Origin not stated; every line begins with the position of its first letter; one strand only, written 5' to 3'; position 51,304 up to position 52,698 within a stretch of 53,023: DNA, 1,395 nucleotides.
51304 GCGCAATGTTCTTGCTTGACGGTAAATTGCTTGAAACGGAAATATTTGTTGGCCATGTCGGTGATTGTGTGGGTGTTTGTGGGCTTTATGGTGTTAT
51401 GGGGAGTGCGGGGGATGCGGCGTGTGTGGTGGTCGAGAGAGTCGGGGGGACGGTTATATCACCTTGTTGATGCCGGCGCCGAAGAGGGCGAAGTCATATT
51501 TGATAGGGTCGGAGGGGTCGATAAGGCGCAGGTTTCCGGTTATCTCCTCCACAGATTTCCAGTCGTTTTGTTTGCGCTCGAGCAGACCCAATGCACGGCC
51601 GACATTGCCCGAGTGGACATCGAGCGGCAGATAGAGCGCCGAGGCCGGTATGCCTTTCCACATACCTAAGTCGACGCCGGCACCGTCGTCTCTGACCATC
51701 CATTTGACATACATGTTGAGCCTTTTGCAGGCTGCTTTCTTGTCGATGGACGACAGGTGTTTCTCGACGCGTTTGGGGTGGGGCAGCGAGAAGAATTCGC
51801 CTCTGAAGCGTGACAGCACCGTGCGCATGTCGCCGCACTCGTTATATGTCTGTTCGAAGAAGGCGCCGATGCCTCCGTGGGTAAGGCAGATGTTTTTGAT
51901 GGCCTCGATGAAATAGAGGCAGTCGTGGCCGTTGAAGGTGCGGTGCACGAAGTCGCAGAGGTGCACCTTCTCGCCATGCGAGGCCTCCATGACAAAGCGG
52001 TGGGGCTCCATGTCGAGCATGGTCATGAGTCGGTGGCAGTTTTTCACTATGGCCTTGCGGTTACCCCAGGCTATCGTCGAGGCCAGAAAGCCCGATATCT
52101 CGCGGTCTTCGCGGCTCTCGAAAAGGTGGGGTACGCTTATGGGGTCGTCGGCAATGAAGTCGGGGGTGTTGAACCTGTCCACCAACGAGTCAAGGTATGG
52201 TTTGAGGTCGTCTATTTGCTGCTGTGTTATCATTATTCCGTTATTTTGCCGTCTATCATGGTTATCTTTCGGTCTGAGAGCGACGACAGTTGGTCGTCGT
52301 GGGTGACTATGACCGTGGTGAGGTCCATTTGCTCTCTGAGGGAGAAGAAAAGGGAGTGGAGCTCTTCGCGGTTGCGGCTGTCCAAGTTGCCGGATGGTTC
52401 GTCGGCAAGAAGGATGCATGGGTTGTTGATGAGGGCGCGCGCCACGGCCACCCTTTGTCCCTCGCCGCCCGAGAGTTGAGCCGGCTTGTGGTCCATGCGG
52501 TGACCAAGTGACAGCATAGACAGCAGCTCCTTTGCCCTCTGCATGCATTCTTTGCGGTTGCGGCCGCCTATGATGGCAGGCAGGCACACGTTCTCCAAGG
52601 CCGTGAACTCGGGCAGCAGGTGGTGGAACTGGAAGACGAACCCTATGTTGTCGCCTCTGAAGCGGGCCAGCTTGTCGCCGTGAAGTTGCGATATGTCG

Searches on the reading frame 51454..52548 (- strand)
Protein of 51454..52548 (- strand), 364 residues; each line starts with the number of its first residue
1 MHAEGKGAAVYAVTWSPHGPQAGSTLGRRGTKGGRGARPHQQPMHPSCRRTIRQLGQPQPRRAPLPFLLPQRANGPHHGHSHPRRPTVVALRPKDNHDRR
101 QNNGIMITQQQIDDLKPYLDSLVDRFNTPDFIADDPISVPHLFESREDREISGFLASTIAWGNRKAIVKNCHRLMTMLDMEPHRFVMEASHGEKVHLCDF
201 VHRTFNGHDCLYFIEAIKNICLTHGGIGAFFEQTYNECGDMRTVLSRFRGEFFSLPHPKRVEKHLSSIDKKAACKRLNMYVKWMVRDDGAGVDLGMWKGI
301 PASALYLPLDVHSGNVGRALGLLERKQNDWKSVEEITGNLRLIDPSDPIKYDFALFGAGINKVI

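Call 86: search_protein_families(library=pfam, proteins=[window:51454-52548:-], max_evalue=0.00001)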
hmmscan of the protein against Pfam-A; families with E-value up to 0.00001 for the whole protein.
window:51454-52548:- (364 aa): 1 family
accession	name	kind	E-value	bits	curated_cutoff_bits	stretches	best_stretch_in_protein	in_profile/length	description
PF09674.15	DUF2400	-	3e-79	266.6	25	1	135-360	1-224/225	Protein of unknown function (DUF2400)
